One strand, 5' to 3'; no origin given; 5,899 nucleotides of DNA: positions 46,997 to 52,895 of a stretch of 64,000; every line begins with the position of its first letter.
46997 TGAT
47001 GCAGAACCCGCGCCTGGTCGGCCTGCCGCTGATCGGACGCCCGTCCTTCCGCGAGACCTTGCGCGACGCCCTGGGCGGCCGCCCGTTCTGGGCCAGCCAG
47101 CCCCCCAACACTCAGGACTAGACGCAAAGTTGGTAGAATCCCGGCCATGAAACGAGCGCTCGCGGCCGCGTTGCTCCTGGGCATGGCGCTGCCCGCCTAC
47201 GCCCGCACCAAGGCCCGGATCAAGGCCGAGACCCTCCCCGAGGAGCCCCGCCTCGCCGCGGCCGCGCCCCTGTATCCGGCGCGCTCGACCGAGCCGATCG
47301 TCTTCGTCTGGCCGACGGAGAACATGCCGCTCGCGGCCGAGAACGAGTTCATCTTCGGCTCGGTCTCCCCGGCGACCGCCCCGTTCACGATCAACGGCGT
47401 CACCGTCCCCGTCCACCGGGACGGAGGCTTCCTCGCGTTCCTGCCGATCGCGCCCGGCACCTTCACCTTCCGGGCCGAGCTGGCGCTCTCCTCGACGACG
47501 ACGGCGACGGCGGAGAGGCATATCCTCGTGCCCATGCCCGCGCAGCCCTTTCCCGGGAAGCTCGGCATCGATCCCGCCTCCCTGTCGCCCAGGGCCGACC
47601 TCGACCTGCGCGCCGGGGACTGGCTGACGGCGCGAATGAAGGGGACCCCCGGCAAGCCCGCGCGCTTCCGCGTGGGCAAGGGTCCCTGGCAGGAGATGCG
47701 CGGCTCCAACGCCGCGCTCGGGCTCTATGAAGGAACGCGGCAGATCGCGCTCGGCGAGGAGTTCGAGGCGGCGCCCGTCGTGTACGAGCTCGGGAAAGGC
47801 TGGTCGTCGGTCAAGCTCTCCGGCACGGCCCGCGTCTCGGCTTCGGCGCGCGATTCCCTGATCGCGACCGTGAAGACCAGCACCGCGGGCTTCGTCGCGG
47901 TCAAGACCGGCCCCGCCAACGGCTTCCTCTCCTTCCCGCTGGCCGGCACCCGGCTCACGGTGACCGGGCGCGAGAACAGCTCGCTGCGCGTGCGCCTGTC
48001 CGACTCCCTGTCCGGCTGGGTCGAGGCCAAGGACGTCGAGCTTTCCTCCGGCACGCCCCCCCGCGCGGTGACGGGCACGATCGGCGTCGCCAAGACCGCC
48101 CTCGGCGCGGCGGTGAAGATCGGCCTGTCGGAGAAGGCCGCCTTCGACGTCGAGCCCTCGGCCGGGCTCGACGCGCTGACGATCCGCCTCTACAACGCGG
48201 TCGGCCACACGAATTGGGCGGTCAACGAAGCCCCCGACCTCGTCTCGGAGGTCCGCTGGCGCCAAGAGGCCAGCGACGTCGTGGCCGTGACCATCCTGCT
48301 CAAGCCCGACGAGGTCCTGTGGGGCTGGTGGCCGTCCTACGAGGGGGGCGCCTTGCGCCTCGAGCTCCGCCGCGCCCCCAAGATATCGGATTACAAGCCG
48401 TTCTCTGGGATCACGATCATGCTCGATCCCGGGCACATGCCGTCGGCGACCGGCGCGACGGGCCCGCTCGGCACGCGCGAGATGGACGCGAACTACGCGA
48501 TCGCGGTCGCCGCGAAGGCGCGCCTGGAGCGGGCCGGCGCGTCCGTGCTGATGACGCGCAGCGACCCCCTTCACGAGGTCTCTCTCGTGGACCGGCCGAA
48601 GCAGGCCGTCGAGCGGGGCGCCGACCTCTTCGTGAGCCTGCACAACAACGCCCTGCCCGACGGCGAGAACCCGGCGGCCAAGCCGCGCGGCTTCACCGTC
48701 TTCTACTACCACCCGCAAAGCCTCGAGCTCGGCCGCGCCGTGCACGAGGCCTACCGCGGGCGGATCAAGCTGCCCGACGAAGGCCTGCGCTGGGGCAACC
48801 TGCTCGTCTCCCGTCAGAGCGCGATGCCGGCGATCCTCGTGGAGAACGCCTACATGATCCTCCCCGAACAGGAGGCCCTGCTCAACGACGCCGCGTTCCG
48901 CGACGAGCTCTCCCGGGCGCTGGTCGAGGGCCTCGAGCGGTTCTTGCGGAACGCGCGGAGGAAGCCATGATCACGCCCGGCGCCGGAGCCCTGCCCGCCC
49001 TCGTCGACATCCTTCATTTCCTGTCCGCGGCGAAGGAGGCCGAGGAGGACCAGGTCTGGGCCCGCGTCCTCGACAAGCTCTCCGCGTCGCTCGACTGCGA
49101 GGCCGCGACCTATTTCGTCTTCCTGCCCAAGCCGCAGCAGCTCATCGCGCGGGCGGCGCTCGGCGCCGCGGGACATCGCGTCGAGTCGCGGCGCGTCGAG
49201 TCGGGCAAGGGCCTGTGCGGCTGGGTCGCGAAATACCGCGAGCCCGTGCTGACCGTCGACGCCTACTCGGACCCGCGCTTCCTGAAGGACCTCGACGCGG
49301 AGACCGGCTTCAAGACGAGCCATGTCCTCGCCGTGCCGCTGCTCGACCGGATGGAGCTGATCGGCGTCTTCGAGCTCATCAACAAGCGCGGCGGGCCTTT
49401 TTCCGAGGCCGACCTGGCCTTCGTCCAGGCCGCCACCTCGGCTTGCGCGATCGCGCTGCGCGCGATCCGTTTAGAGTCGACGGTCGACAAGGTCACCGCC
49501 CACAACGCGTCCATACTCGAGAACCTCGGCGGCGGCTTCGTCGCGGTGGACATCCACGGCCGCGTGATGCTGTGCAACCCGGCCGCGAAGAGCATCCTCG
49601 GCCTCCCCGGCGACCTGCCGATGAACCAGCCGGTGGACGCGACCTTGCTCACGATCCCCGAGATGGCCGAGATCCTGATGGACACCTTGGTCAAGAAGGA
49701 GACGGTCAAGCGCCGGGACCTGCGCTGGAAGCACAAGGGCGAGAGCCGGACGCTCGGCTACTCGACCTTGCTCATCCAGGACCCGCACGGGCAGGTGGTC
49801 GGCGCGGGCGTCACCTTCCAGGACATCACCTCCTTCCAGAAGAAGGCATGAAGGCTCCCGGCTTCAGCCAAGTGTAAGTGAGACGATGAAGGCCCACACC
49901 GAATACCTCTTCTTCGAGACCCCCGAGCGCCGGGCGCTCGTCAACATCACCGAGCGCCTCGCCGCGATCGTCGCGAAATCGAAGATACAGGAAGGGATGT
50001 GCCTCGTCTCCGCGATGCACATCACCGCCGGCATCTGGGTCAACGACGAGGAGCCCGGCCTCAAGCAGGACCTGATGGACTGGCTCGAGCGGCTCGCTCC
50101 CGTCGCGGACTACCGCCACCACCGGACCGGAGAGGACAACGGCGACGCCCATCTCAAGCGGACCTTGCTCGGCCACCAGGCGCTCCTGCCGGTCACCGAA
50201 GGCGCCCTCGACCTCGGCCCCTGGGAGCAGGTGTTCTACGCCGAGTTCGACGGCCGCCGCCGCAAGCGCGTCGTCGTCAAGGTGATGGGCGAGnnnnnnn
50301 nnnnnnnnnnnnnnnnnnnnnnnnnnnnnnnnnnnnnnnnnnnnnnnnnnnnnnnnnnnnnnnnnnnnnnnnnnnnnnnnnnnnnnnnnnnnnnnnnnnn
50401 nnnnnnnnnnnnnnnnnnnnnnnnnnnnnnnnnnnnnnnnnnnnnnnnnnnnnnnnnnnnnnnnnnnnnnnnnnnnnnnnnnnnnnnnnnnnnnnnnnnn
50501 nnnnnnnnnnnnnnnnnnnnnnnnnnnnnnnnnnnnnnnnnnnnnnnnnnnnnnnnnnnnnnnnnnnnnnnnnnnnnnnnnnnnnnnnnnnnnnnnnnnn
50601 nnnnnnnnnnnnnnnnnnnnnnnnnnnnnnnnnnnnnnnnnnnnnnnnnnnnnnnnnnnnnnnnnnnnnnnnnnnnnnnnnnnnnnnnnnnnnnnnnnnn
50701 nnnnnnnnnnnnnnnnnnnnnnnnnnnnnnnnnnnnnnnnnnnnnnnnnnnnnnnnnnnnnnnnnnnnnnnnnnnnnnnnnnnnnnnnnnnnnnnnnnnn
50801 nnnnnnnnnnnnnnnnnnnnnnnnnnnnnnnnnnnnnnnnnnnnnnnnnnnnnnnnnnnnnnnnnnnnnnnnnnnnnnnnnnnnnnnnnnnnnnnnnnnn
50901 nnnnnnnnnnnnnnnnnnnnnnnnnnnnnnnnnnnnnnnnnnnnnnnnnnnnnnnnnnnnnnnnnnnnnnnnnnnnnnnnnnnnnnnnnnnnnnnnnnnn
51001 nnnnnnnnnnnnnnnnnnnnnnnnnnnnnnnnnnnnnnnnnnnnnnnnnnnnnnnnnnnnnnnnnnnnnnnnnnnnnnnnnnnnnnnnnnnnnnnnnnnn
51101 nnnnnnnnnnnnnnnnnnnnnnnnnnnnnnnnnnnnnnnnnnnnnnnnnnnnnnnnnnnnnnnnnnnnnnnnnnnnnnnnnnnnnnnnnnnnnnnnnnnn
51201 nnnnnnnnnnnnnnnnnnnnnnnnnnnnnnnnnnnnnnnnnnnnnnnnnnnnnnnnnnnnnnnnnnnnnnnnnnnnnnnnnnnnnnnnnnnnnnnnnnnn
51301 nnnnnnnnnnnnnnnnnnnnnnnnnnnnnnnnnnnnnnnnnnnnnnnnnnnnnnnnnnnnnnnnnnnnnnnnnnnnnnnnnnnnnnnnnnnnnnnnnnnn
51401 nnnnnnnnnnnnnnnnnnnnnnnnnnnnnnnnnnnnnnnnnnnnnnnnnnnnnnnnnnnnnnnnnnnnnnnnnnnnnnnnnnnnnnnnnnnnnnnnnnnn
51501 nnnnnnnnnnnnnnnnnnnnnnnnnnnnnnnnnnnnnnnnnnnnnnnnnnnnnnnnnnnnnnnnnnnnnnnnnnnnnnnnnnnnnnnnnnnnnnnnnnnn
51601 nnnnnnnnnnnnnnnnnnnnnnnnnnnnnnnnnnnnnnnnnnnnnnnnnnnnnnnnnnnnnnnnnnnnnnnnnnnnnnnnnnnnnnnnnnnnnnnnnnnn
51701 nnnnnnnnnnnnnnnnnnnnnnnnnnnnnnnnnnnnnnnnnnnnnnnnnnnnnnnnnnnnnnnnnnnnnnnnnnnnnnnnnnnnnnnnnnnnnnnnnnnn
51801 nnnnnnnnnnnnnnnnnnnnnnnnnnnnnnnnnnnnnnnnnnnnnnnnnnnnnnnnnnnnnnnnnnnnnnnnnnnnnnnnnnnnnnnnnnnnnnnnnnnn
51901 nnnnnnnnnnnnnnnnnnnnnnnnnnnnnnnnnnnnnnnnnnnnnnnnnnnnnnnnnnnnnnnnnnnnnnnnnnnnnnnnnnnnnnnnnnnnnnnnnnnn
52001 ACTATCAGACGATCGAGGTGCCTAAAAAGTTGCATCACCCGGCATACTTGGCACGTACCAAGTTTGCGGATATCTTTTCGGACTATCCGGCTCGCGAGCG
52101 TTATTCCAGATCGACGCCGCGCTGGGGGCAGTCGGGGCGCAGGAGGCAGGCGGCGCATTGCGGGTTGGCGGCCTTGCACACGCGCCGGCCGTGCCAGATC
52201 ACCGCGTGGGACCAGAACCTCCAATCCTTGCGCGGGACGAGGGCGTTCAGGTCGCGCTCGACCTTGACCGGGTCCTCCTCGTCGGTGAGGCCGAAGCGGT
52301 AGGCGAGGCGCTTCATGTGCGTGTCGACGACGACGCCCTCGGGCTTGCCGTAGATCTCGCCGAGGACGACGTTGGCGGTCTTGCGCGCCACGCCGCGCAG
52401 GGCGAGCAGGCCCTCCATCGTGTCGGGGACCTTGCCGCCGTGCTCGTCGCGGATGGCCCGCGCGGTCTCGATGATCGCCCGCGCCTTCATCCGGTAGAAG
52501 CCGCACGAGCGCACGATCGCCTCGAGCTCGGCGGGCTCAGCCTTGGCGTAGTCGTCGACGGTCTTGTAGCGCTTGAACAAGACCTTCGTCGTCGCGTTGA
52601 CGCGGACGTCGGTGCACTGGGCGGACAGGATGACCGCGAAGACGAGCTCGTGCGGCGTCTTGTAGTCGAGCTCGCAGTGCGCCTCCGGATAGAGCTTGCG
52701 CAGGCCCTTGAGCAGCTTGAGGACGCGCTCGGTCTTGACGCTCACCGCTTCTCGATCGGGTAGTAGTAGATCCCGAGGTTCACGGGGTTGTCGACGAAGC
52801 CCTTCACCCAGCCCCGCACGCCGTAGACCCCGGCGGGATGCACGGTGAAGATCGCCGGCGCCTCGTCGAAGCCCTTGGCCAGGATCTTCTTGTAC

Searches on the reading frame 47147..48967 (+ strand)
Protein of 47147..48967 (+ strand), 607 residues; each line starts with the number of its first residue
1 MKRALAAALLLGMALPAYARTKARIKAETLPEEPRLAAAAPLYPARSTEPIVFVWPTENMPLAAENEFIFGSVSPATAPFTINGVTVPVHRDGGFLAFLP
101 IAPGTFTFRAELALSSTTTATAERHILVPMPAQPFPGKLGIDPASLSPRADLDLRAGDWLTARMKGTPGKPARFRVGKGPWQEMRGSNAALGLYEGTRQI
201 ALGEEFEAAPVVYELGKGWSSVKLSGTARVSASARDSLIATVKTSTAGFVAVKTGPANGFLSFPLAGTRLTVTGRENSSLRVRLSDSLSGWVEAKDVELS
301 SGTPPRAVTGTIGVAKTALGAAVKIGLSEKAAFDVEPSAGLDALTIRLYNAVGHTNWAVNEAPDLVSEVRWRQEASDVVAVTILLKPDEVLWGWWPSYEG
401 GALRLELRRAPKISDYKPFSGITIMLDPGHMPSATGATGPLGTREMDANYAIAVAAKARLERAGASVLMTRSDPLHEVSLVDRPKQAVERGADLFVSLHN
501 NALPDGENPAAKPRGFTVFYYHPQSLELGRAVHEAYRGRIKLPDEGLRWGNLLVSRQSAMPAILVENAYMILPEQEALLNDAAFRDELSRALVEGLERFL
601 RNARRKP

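Call 6: search_protein_families(library=pfam, proteins=[window:47147-48967:+], max_evalue=1)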
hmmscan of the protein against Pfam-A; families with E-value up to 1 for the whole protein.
window:47147-48967:+ (607 aa): 4 families
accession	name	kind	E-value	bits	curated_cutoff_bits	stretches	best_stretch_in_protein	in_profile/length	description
PF01520.23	Amidase_3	-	3.6e-36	125.2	27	1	424-597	1-173/174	N-acetylmuramoyl-L-alanine amidase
PF18348.7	SH3_16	-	0.013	15.7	25.8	1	265-296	16-48/49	Bacterial dipeptidyl-peptidase Sh3 domain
PF09136.16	Glucodextran_B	-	0.031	14.6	27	1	56-126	8-79/83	Glucodextranase, domain B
PF23795.1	SH3_YKFC_2nd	-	0.21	11.9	27.4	1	268-298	25-55/57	YKFC SH3b2 domain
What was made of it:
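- Checked: Amidase_3, 47147-48970 (call 6).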

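Call 7: search_protein_families(library=ncbifam, proteins=[window:47147-48967:+], max_evalue=1)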
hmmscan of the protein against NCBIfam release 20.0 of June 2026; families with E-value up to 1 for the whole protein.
window:47147-48967:+ (607 aa): 7 families
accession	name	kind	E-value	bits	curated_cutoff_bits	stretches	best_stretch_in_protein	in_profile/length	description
TIGR02883.1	spore_cwlD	equivalog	3e-19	69.9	221.55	1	424-599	3-189/189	N-acetylmuramoyl-L-alanine amidase CwlD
NF007652.1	PRK10319.1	equivalog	4.4e-16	59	400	2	423-503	59-139/291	N-acetylmuramoyl-L-alanine amidase AmiA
NF038267.1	amidase_AmiC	exception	1.4e-12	47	700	2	421-505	186-270/407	N-acetylmuramoyl-L-alanine amidase AmiC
NF038140.1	amidase_Rv3717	exception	4.1e-10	39.5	335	1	434-601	56-232/233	Rv3717 family N-acetylmuramoyl-L-alanine amidase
NF007751.0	PRK10431.1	equivalog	2.8e-09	36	532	2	422-507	192-277/445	N-acetylmuramoyl-L-alanine amidase AmiB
NF050040.1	horm_taper_TftA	equivalog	0.063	12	500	1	542-603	128-187/450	hormogonium tapered terminus morphoprotein TftA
TIGR04211.1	SH3_and_anchor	equivalog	0.27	10.8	65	1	265-297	25-58/198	TIGR04211 family SH3 domain-containing protein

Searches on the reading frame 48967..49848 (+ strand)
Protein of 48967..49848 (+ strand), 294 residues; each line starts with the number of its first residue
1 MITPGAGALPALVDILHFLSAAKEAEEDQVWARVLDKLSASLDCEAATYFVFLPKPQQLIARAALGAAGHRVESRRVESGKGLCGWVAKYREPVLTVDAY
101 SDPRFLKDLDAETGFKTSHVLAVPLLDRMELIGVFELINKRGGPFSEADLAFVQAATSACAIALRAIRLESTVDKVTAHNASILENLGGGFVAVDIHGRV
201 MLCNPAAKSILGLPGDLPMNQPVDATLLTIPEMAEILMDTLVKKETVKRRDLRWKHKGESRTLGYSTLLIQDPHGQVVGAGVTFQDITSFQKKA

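Call 82: search_protein_families(library=pfam, proteins=[window:48967-49848:+], max_evalue=0.001)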
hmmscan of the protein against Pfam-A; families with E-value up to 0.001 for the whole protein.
window:48967-49848:+ (294 aa): 6 families
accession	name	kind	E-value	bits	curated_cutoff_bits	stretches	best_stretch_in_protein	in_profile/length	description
PF01590.32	GAF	-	2.3e-17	64.2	22.4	1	28-164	3-133/133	GAF domain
PF13185.12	GAF_2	-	2e-15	57.7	28.6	1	25-164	2-135/136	GAF domain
PF00989.32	PAS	-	3.2e-11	43.7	22.6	1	179-287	2-113/113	PAS fold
PF13492.12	GAF_3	-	4e-09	37.4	27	1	28-165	3-128/129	GAF domain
PF08448.16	PAS_4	-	1.9e-08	34.9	23.1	1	184-290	1-108/110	PAS fold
PF13426.13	PAS_9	-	9e-05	23.1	27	1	191-288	4-102/103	PAS domain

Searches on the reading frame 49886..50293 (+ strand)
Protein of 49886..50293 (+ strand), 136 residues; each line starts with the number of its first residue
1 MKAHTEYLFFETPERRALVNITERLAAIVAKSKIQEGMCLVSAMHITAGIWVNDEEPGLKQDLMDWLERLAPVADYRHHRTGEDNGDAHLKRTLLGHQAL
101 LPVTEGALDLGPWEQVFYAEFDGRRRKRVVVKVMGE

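Call 6: search_protein_families(library=pfam, proteins=[window:49886-50293:+], max_evalue=1)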
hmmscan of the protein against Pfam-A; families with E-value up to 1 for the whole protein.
window:49886-50293:+ (136 aa): 1 family
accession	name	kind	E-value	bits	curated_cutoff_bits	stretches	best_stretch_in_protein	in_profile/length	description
PF01894.22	UPF0047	-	1.3e-37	128.9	27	1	20-133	1-117/117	Uncharacterised protein family UPF0047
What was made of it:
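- Checked: UPF0047/YjbQ, 49886-50296 (call 6).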

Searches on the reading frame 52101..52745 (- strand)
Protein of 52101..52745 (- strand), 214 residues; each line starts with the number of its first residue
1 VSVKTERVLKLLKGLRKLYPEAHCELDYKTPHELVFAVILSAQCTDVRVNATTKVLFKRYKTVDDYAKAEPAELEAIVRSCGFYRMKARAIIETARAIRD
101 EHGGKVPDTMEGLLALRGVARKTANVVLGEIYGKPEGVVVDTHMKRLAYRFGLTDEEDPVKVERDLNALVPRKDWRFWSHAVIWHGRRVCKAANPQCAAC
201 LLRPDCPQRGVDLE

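Call 82: search_protein_families(library=pfam, proteins=[window:52101-52745:-], max_evalue=0.001)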
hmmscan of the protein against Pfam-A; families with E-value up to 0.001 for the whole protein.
window:52101-52745:- (214 aa): 2 families
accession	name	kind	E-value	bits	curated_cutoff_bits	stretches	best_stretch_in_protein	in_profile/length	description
PF00730.31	HhH-GPD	-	7.8e-26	91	26.2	1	37-171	2-107/108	HhH-GPD superfamily base excision DNA repair protein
PF00633.29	HHH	-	6e-05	23.1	24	1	102-128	2-28/30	Helix-hairpin-helix motif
